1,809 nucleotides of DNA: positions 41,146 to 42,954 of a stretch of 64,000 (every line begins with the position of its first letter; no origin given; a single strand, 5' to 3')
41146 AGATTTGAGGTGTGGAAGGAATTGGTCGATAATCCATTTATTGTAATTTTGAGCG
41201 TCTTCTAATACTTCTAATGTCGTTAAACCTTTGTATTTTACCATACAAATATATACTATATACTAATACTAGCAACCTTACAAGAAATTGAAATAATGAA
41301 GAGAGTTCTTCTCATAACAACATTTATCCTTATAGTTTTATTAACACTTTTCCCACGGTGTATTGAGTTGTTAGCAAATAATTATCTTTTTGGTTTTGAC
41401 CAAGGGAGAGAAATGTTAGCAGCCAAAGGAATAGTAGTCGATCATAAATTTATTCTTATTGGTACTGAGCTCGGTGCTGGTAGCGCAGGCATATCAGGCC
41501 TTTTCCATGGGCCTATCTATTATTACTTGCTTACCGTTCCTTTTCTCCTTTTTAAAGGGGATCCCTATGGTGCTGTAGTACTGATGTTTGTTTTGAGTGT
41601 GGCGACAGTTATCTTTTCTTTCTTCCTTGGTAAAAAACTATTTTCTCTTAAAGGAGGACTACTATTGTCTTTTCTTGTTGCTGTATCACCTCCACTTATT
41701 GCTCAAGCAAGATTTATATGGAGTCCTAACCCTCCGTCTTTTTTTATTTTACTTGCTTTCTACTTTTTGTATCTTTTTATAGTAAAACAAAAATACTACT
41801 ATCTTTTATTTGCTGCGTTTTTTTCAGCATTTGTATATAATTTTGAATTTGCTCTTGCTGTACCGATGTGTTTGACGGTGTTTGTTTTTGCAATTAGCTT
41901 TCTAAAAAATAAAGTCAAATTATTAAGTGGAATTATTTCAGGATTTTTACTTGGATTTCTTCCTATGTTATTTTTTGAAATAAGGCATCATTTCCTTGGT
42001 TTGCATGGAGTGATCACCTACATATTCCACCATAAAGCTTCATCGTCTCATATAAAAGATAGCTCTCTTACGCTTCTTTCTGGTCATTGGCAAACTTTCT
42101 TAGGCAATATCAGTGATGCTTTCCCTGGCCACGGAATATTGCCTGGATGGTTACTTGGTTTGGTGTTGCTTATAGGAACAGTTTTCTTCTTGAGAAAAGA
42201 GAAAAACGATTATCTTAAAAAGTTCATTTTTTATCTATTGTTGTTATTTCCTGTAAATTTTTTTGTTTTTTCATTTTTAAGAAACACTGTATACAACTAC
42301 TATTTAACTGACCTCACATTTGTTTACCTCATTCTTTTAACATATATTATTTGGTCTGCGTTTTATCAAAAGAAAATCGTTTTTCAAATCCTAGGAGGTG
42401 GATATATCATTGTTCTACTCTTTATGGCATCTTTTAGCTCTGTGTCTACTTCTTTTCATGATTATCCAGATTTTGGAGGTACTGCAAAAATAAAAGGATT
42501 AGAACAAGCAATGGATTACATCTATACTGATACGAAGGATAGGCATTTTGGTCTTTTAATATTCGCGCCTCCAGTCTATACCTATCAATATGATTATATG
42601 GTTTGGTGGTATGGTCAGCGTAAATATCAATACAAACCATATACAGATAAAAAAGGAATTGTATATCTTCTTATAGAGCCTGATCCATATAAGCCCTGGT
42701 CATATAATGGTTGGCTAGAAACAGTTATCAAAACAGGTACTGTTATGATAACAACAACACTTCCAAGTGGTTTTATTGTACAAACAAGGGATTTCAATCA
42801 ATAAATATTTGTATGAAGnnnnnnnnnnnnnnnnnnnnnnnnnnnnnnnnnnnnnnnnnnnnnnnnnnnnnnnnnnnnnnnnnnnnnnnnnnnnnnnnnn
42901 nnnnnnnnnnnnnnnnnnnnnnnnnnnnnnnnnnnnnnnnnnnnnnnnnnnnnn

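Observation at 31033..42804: Candidate cell-surface protein glycosylation / adhesin cassette with its own orphan sensor kinase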

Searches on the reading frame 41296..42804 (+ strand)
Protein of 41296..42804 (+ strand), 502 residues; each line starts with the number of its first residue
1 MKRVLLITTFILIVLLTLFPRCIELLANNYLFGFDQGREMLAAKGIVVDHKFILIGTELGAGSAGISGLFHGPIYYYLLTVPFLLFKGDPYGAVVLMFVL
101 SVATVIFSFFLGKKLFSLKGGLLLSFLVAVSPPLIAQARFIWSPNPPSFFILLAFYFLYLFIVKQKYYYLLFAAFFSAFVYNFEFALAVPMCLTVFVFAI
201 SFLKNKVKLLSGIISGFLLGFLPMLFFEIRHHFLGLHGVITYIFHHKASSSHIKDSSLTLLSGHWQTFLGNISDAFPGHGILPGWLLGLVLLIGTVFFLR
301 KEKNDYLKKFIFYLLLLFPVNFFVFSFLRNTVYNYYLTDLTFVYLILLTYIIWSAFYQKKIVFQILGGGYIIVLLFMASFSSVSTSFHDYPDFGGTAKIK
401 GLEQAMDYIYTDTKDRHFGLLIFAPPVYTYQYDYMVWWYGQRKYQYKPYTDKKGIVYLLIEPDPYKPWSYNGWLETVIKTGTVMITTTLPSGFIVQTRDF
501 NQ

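Call 5: search_protein_families(library=pfam, proteins=[window:41296-42804:+], max_evalue=0.01)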
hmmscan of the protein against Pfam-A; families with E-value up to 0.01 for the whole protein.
window:41296-42804:+ (502 aa): 1 family
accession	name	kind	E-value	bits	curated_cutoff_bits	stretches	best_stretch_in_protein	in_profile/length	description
PF13231.12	PMT_2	-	2.1e-05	25.2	26.1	1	71-225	2-158/160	Dolichyl-phosphate-mannose-protein mannosyltransferase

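Call 6: search_protein_families(library=ncbifam, proteins=[window:41296-42804:+], max_evalue=0.01)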
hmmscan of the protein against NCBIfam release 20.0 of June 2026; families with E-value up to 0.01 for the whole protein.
window:41296-42804:+ (502 aa): 1 family
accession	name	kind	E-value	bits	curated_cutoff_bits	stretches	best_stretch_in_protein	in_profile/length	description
TIGR03663.1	TIGR03663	subfamily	0.0012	18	126.25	1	69-202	49-181/435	flippase activity-associated protein Agl23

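Call 35: search_protein_families(library=pfam, proteins=[window:41296-42804:+], max_evalue=10)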
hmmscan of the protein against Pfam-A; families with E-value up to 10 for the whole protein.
window:41296-42804:+ (502 aa): 1 family
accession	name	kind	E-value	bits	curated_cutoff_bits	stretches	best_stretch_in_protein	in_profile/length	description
PF13231.12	PMT_2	-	2.1e-05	25.2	26.1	1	71-225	2-158/160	Dolichyl-phosphate-mannose-protein mannosyltransferase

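Call 39: find_homologous_proteins(query=window:41296-42804:+, max_evalue=0.00001)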
Query window:41296-42804:+ (502 aa): 446 proteins with E <= 0.00001 among 8000 candidates; the best 120 are listed.
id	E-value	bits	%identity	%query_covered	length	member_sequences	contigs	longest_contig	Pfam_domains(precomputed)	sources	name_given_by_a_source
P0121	0.0e+0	1113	100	100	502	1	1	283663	PF13231.13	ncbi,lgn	-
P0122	1.2e-221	755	66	99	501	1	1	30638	PF13231.13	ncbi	-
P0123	6.0e-186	638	57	100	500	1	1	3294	PF13231.13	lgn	-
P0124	3.7e-182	625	58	100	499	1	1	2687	PF13231.13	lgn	-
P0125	5.1e-174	598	55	99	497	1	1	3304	-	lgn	-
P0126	1.1e-171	591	54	100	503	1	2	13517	-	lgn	-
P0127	1.1e-169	584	55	99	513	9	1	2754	PF13231.13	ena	-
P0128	3.1e-168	579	52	100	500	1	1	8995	PF13231.13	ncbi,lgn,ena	-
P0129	1.1e-166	574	53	97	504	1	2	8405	PF13231.13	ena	-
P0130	3.5e-164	566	55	97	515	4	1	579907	PF13231.13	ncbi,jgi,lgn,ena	ncbi:MAG: glycosyltransferase family 39 protein [Candidatus Levyibacteriota bacterium]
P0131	8.4e-164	565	52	100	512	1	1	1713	PF13231.13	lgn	-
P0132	1.2e-163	564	53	97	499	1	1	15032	PF13231.13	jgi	jgi:4-amino-4-deoxy-L-arabinose transferase-like glycosyltransferase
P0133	5.6e-163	562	54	95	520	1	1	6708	PF13231.13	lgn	-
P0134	5.7e-163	562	53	98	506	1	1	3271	PF13231.13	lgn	-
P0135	1.1e-162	561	54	97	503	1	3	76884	PF13231.13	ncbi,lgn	-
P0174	3.1e-152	526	54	97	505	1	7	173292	PF13231.13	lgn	-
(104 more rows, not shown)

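Call 40: find_encoding_contigs(protein=P0122, flank=10000, max_places=3)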
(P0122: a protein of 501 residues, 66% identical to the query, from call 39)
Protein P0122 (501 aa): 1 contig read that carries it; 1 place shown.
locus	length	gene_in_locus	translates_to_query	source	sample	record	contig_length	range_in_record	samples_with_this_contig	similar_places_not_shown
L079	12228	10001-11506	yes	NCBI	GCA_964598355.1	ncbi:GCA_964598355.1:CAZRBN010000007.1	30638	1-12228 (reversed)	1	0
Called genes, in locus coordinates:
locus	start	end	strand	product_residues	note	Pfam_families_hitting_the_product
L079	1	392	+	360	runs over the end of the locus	PF01118:Semialdhyde_dh, PF02774:Semialdhyde_dhC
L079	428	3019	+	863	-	PF01336:tRNA_anti-codon, PF00152:tRNA-synt_2, PF01409:tRNA-synt_2d (faint), PF09391:DUF2000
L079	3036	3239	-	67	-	-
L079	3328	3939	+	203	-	PF01725:Ham1p_like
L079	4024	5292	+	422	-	PF02403:Seryl_tRNA_N, PF00587:tRNA-synt_2b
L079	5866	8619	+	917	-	PF07517:SecA_DEAD, PF01043:SecA_PP_bind, PF21090:P-loop_SecA, PF07516:SecA_SW, PF02810:SEC-C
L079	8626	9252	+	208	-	PF00702:Hydrolase, PF13419:HAD_2 (weak)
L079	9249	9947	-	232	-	PF13489:Methyltransf_23, PF08241:Methyltransf_11, PF08242:Methyltransf_12, PF13649:Methyltransf_25, PF13847:Methyltransf_31 (weak)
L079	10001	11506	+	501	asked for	PF13231:PMT_2 (weak)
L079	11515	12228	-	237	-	?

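Call 41: find_encoding_contigs(protein=P0130, flank=10000, max_places=2)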
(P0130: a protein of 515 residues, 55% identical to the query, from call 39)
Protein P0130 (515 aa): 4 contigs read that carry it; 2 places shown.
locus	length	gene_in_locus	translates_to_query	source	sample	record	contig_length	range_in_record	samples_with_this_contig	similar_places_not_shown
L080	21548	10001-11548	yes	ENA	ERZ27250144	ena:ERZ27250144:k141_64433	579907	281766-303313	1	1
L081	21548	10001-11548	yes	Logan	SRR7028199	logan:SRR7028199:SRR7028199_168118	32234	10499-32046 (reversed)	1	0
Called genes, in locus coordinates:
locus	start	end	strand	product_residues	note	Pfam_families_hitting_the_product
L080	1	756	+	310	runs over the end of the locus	PF00535:Glycos_transf_2, PF10111:Glyco_tranf_2_2 (weak), PF13641:Glyco_tranf_2_3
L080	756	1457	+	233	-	PF00535:Glycos_transf_2, PF10111:Glyco_tranf_2_2, PF13641:Glyco_tranf_2_3 (weak)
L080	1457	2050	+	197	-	PF13489:Methyltransf_23, PF13649:Methyltransf_25, PF13847:Methyltransf_31 (weak), PF08241:Methyltransf_11, PF08242:Methyltransf_12 (weak)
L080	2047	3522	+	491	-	PF13231:PMT_2 (weak)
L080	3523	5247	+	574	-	PF13231:PMT_2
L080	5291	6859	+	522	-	PF02366:PMT, PF13231:PMT_2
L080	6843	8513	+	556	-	PF13231:PMT_2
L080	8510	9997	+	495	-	-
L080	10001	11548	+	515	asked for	PF13231:PMT_2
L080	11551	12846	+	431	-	PF13231:PMT_2 (weak)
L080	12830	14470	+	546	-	PF13231:PMT_2 (weak), PF10131:PTPS_related (weak)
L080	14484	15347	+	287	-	PF00535:Glycos_transf_2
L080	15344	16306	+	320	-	PF01073:3Beta_HSD, PF01370:Epimerase, PF02719:Polysacc_synt_2, PF04321:RmlD_sub_bind, PF05368:NmrA (weak), PF07993:NAD_binding_4 (faint), PF13460:NAD_binding_10, PF16363:GDP_Man_Dehyd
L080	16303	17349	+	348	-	PF13439:Glyco_transf_4, PF13579:Glyco_trans_4_4 (faint), PF00534:Glycos_transf_1, PF13692:Glyco_trans_1_4, PF13524:Glyco_trans_1_2, PF20706:GT4-conflict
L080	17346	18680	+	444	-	PF01943:Polysacc_synt, PF13440:Polysacc_synt_3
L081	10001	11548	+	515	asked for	PF13231:PMT_2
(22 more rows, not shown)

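Call 83: find_encoding_contigs(protein=P0135, flank=6000, max_places=1)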
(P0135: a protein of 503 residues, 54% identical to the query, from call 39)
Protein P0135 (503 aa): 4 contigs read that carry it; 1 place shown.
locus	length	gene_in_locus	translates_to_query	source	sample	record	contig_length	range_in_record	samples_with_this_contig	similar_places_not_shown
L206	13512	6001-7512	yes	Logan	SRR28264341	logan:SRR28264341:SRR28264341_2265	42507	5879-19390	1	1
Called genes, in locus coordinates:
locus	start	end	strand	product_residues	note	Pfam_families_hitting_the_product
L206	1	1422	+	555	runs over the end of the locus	PF02366:PMT, PF13231:PMT_2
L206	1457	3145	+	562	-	PF13231:PMT_2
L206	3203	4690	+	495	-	PF13231:PMT_2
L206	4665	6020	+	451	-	PF13231:PMT_2 (weak)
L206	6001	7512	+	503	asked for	PF13231:PMT_2 (weak)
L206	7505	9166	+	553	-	PF10131:PTPS_related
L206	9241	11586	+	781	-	PF00535:Glycos_transf_2, PF13231:PMT_2 (weak)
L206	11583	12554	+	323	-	PF00106:adh_short (weak), PF01073:3Beta_HSD, PF01370:Epimerase, PF02719:Polysacc_synt_2, PF04321:RmlD_sub_bind, PF05368:NmrA (faint), PF13460:NAD_binding_10 (weak), PF16363:GDP_Man_Dehyd, +2 more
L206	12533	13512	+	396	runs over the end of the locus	-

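Call 84: find_encoding_contigs(protein=P0174, flank=6000, max_places=1)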
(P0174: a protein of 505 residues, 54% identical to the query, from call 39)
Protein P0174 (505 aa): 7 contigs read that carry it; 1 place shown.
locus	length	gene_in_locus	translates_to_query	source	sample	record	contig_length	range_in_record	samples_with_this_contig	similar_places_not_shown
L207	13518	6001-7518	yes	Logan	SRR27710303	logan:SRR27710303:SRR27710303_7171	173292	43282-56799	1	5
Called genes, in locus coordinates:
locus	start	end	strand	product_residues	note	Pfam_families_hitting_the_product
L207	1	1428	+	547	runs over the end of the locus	PF02366:PMT, PF13231:PMT_2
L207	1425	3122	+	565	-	PF13231:PMT_2 (weak)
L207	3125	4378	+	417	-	PF13231:PMT_2 (weak)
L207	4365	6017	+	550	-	PF13231:PMT_2 (weak)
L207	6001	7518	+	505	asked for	PF13231:PMT_2 (weak)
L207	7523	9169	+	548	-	PF10131:PTPS_related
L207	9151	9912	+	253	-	PF00535:Glycos_transf_2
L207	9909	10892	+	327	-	PF00106:adh_short (weak), PF01073:3Beta_HSD, PF01370:Epimerase, PF02719:Polysacc_synt_2, PF04321:RmlD_sub_bind, PF08659:KR (faint), PF16363:GDP_Man_Dehyd, PF07993:NAD_binding_4 (weak)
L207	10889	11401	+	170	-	PF18915:DUF5667 (weak)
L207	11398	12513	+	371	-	PF26314:MptA_B_family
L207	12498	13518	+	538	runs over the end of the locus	PF10131:PTPS_related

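Call 88: predict_structure(alignment_id=A5)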
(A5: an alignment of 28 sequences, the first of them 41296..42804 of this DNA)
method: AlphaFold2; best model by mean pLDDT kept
length: 502 residues; sequences in the alignment: 28
mean_pLDDT: 84.0   pTM: 0.86
mean pLDDT of the five models: 84.0, 81.8, 81.7, 81.6, 77.8
residues with pLDDT >= 90: 235; 70-90: 195; 50-70: 48; < 50: 24
segments of 3 or more residues with pLDDT < 50: 55-69, 247-254
pLDDT, mean of each block of 10 residues (from residue 1): 85 92 88 83 84 50 42 75 90 91 95 95 96 85 73 96 92 94 83 93 77 92 82 74 58 58 84 86 89 96 95 95 76 80 97 95 93 93 85 84 93 86 71 91 90 89 66 66 90 90 68
secondary structure, 60 per line:
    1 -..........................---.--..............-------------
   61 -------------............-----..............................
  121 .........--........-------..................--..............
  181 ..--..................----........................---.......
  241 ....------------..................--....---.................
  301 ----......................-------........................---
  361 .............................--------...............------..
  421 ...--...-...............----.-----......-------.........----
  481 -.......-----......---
elements in order: H2-27 H34-47 H74-85 H91-129 H132-139 H147-164 H167-182 H185-202 H207-230 H234-244 H257-274 H277-280 H284-300 H305-326 H334-357 H361-389 H399-412 E419-423 H430-444 E455-460 H468-476 E482-488 E494-499
